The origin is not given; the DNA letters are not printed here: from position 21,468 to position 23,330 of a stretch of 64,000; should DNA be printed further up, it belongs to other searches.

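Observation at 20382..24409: Operon architecture suggests a membrane-anchored, Tat-exported [NiFeSe] uptake hydrogenase with its own b-type cytochrome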

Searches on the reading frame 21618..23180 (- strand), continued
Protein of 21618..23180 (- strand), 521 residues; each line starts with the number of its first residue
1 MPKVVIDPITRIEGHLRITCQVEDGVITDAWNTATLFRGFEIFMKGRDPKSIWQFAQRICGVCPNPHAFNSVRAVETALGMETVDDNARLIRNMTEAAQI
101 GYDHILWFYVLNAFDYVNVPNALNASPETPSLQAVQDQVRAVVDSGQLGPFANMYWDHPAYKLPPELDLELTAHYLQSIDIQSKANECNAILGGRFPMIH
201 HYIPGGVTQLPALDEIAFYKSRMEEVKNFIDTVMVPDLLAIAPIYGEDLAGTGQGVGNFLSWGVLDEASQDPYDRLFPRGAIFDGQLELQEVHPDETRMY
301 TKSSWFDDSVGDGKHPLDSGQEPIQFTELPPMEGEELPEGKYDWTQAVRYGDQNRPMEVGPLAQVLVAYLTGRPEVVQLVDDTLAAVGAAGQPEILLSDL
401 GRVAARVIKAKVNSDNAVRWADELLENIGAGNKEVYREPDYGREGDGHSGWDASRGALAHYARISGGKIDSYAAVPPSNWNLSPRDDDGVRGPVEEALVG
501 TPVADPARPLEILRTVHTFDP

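Call 52: find_encoding_contigs(protein=P0122, flank=4000, max_places=2)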
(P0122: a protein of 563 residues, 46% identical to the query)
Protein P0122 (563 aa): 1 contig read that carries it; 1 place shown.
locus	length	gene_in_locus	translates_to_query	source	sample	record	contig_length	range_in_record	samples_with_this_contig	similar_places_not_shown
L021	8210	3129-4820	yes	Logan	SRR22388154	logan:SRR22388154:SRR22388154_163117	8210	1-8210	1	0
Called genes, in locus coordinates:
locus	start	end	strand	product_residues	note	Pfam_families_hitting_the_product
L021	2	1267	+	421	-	?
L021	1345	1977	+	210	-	PF01292:Ni_hydr_CYTB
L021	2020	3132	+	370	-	PF01058:Oxidored_q6, PF14720:NiFe_hyd_SSU_C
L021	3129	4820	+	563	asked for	PF27537:HoxH (weak), PF00374:NiFeSe_Hases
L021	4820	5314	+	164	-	PF01750:HycI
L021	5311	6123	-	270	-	PF00106:adh_short, PF13561:adh_short_C2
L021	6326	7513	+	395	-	PF00890:FAD_binding_2 (weak), PF01266:DAO, PF01494:FAD_binding_3, PF04820:Trp_halogenase (faint), PF05834:Lycopene_cycl (faint), PF07992:Pyr_redox_2 (weak), PF12831:FAD_oxidored (weak), PF13450:NAD_binding_8 (weak)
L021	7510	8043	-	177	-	PF01451:LMWPc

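Call 53: find_homologous_proteins(query=P0122, max_evalue=1e-50)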
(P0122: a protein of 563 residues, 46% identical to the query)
Query P0122 (563 aa): 2860 proteins with E <= 1e-50 among 8000 candidates; the best 120 are listed.
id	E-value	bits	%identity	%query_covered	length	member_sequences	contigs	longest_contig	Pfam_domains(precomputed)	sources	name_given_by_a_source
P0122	0.0e+0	1271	100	100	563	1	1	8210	PF00374.25,PF27537.1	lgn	-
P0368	1.1e-240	818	66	98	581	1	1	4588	PF00374.25,PF27537.1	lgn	-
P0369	1.5e-212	726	61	98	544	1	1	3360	PF00374.25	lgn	-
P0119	1.0e-140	488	44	96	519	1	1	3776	PF00374.25,PF27537.1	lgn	-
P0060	1.2e-138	482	46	96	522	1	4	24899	PF00374.25,PF27537.1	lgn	-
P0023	1.8e-138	481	45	96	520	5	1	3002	PF00374.25,PF27537.1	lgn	-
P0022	3.2e-138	480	45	96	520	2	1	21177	PF00374.25,PF27537.1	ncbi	ncbi:MAG: nickel-dependent hydrogenase large subunit [Candidatus Aquicultor sp.]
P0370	3.5e-138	480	44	96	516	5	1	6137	PF00374.25,PF27537.1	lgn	-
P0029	1.4e-136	475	44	96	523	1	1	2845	PF00374.25,PF27537.1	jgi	jgi:hydrogenase large subunit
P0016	1.8e-135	471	43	96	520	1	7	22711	PF00374.25,PF27537.1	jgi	jgi:Ni,Fe-hydrogenase I large subunit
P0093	1.9e-135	471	45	96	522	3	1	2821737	PF00374.25,PF27537.1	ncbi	ncbi:MAG: nickel-dependent hydrogenase large subunit [Coriobacteriia bacterium]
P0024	7.2e-135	469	44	96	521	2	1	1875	PF00374.25,PF27537.1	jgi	-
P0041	9.1e-135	469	44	96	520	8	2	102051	PF00374.25,PF27537.1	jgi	jgi:Ni,Fe-hydrogenase I large subunit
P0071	9.3e-135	469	44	96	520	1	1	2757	PF00374.25,PF27537.1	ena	-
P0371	1.5e-134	468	43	96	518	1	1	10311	PF00374.25,PF27537.1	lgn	-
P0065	6.8e-132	459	44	96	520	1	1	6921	PF00374.25,PF27537.1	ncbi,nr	ncbi:MAG TPA: nickel-dependent hydrogenase large subunit [Coriobacteriia bacterium]|nr:nickel-depend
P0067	8.5e-129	449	44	96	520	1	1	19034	PF00374.25,PF27537.1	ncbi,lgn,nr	ncbi:MAG: nickel-dependent hydrogenase large subunit [Coriobacteriia bacterium]|nr:nickel-dependent 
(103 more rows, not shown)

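Call 65: search_protein_families(library=ncbifam, proteins=[P0089, P0121, P0122, P0123, P0129, P0134, P0135, P0136, P0142, P0162], max_evalue=1e-60)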
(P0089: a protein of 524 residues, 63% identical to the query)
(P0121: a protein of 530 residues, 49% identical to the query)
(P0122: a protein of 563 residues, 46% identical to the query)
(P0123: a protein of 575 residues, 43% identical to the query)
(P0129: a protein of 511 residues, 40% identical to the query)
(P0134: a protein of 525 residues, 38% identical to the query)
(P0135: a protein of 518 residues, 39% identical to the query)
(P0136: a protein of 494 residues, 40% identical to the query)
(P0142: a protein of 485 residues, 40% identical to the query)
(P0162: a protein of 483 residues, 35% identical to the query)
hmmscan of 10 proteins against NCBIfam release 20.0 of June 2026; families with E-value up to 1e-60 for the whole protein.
P0089 (524 aa): 4 families
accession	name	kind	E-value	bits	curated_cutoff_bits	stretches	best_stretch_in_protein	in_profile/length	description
NF033181.1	NiFeSe_hydrog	equivalog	1.5e-119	400.2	600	1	1-524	1-488/507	nickel-dependent hydrogenase large subunit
NF007778.0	PRK10467.1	equivalog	3e-104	349.4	969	1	3-524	4-545/567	hydrogenase 2 large subunit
NF045518.1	H2_NiFeSe_large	exception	4.4e-92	309.4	780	1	3-524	3-473/485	NiFeSe hydrogenase large subunit HysA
NF007550.0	PRK10170.1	equivalog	2.6e-74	250.7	1101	1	3-524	18-575/597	Ni/Fe-hydrogenase large subunit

P0121 (530 aa): 4 families
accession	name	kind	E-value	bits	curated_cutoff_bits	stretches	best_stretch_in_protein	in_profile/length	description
NF033181.1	NiFeSe_hydrog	equivalog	4.1e-187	623.1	600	1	1-526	1-506/507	nickel-dependent hydrogenase large subunit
NF007778.0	PRK10467.1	equivalog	1.9e-151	505.2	969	1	2-529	3-566/567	hydrogenase 2 large subunit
NF045518.1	H2_NiFeSe_large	exception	2.6e-136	455.3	780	1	140-519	114-484/485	NiFeSe hydrogenase large subunit HysA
NF007550.0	PRK10170.1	equivalog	1e-122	410.6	1101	1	3-526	18-593/597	Ni/Fe-hydrogenase large subunit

P0122 (563 aa): 4 families
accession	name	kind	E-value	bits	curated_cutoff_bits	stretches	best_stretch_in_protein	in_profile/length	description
NF033181.1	NiFeSe_hydrog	equivalog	2.7e-115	386.2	600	1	5-558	2-502/507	nickel-dependent hydrogenase large subunit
NF007778.0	PRK10467.1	equivalog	5e-90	302.4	969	1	5-557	3-558/567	hydrogenase 2 large subunit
NF045518.1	H2_NiFeSe_large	exception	4e-84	283.2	780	1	6-556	3-485/485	NiFeSe hydrogenase large subunit HysA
NF007550.0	PRK10170.1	equivalog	1.6e-72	244.8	1101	1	4-558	16-589/597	Ni/Fe-hydrogenase large subunit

P0123 (575 aa): 4 families
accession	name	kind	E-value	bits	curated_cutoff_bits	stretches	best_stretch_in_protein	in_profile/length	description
NF033181.1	NiFeSe_hydrog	equivalog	2.3e-148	495.2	600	1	5-564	4-504/507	nickel-dependent hydrogenase large subunit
NF045518.1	H2_NiFeSe_large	exception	6.7e-110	368.2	780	1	173-558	130-483/485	NiFeSe hydrogenase large subunit HysA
NF007778.0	PRK10467.1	equivalog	3.1e-109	365.8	969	1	5-563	5-560/567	hydrogenase 2 large subunit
NF007550.0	PRK10170.1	equivalog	5.2e-101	338.9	1101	1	5-558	19-585/597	Ni/Fe-hydrogenase large subunit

P0129 (511 aa): 4 families
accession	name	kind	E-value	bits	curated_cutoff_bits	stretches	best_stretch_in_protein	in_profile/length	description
NF033181.1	NiFeSe_hydrog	equivalog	1e-184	615.2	600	1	5-501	4-501/507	nickel-dependent hydrogenase large subunit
NF045518.1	H2_NiFeSe_large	exception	2e-132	442.4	780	1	139-499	116-484/485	NiFeSe hydrogenase large subunit HysA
NF007778.0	PRK10467.1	equivalog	1.8e-110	369.9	969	1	1-386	1-418/567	hydrogenase 2 large subunit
NF007550.0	PRK10170.1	equivalog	2.8e-80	270.4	1101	0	135-501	170-588/597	Ni/Fe-hydrogenase large subunit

P0134 (525 aa): 4 families
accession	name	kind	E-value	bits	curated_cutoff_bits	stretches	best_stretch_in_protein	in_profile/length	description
NF033181.1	NiFeSe_hydrog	equivalog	2.9e-200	666.5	600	1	3-522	2-507/507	nickel-dependent hydrogenase large subunit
NF045518.1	H2_NiFeSe_large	exception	8.8e-145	483.2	780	1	146-514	119-484/485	NiFeSe hydrogenase large subunit HysA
NF007778.0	PRK10467.1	equivalog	1.4e-101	340.6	969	0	1-128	1-128/567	hydrogenase 2 large subunit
NF007550.0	PRK10170.1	equivalog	2.4e-73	247.5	1101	0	6-126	20-141/597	Ni/Fe-hydrogenase large subunit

P0135 (518 aa): 4 families
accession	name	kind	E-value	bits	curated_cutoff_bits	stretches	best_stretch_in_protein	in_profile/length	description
NF033181.1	NiFeSe_hydrog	equivalog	6.4e-206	685.1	600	1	1-511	1-503/507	nickel-dependent hydrogenase large subunit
NF045518.1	H2_NiFeSe_large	exception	1.2e-164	548.7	780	1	137-505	113-482/485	NiFeSe hydrogenase large subunit HysA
NF007778.0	PRK10467.1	equivalog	1.5e-104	350.3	969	1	135-511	154-560/567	hydrogenase 2 large subunit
NF007550.0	PRK10170.1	equivalog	7.8e-96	321.8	1101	0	138-511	172-590/597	Ni/Fe-hydrogenase large subunit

P0136 (494 aa): 4 families
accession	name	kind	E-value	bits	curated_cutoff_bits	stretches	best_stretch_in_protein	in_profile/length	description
NF033181.1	NiFeSe_hydrog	equivalog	2.1e-193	643.8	600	1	4-488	3-504/507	nickel-dependent hydrogenase large subunit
NF045518.1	H2_NiFeSe_large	exception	3.4e-166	553.8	780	1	3-482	2-483/485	NiFeSe hydrogenase large subunit HysA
NF007778.0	PRK10467.1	equivalog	2.4e-92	310.1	969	0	142-488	186-561/567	hydrogenase 2 large subunit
NF007550.0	PRK10170.1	equivalog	3.9e-87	293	1101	0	132-488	191-591/597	Ni/Fe-hydrogenase large subunit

P0142 (485 aa): 4 families
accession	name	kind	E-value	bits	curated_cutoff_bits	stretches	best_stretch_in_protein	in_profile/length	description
NF033181.1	NiFeSe_hydrog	equivalog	8.6e-206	684.7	600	1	1-477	1-502/507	nickel-dependent hydrogenase large subunit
NF045518.1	H2_NiFeSe_large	exception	1.8e-179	597.6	780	1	2-472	2-482/485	NiFeSe hydrogenase large subunit HysA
NF007778.0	PRK10467.1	equivalog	8.1e-99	331.4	969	0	3-121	4-122/567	hydrogenase 2 large subunit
NF007550.0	PRK10170.1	equivalog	4.2e-86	289.6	1101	0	136-476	190-588/597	Ni/Fe-hydrogenase large subunit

P0162 (483 aa): 4 families
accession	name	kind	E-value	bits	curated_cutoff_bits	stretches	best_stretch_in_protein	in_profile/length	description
NF045518.1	H2_NiFeSe_large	exception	2e-251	834.9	780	1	11-483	1-473/485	NiFeSe hydrogenase large subunit HysA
NF033181.1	NiFeSe_hydrog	equivalog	2.2e-193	643.7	600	1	12-483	2-488/507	nickel-dependent hydrogenase large subunit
NF007778.0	PRK10467.1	equivalog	7.9e-84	281.9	969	0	138-483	172-545/567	hydrogenase 2 large subunit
NF007550.0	PRK10170.1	equivalog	2.6e-66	224.3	1101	0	138-483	187-575/597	Ni/Fe-hydrogenase large subunit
